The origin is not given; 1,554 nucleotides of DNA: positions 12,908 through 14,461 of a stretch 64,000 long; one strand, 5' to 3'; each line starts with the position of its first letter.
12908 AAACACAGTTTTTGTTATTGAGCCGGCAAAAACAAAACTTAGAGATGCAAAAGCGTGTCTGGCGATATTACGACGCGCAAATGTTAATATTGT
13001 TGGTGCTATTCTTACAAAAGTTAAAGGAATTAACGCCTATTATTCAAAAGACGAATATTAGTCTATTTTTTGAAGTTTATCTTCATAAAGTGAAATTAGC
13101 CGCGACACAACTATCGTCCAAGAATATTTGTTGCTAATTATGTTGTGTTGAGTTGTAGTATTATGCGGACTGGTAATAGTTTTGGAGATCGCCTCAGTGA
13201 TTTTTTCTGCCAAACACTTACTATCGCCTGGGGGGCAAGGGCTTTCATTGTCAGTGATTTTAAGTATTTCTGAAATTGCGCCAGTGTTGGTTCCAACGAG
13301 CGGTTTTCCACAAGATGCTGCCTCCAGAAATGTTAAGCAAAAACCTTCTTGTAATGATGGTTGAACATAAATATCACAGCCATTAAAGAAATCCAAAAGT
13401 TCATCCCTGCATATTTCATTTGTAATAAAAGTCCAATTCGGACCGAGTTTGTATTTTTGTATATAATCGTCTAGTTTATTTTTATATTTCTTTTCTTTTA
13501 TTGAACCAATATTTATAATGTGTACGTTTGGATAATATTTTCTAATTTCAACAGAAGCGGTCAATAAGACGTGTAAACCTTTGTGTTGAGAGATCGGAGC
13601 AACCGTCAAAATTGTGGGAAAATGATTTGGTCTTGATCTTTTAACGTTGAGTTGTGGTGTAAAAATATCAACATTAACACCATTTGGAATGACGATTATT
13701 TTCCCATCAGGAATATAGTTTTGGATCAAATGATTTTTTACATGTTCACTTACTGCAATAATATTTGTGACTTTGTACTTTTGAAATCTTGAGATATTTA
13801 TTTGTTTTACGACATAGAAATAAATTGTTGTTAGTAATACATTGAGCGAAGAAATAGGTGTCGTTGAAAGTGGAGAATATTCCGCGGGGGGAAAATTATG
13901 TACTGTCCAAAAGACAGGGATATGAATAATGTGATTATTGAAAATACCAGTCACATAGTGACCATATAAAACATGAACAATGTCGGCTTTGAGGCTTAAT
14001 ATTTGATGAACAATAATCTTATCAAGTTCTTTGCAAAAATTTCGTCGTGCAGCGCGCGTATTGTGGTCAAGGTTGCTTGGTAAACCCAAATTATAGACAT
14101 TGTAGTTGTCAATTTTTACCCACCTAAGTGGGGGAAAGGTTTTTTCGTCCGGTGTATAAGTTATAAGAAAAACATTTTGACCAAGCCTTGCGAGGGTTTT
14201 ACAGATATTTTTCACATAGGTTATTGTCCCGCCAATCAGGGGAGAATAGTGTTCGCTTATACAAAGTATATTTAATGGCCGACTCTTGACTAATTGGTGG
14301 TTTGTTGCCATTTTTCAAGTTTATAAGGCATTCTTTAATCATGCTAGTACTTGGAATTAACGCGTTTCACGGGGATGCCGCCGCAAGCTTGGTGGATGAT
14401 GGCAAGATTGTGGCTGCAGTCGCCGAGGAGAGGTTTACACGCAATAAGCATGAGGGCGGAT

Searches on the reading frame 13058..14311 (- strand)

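Call 63: search_protein_families(library=pfam, proteins=[window:13058-14311:-], max_evalue=0.001)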
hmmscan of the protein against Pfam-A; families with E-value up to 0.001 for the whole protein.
window:13058-14311:- (417 aa): 5 families
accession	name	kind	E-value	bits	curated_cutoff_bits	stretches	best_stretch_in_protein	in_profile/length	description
PF00534.26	Glycos_transf_1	-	7.4e-27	94.4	26.4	1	227-386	11-160/172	Glycosyl transferases group 1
PF13692.12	Glyco_trans_1_4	-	1.1e-21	78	27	1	232-375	2-140/142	Glycosyl transferases group 1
PF13439.12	Glyco_transf_4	-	9.1e-18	65.3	28.5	1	26-215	1-169/170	Glycosyltransferase Family 4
PF13579.12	Glyco_trans_4_4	-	1.8e-09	38.6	29.7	1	27-211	1-158/158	Glycosyl transferase 4-like domain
PF20706.3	GT4-conflict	-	1e-06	28.5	26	1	294-352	264-323/385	Family 4 Glycosyltransferase in conflict systems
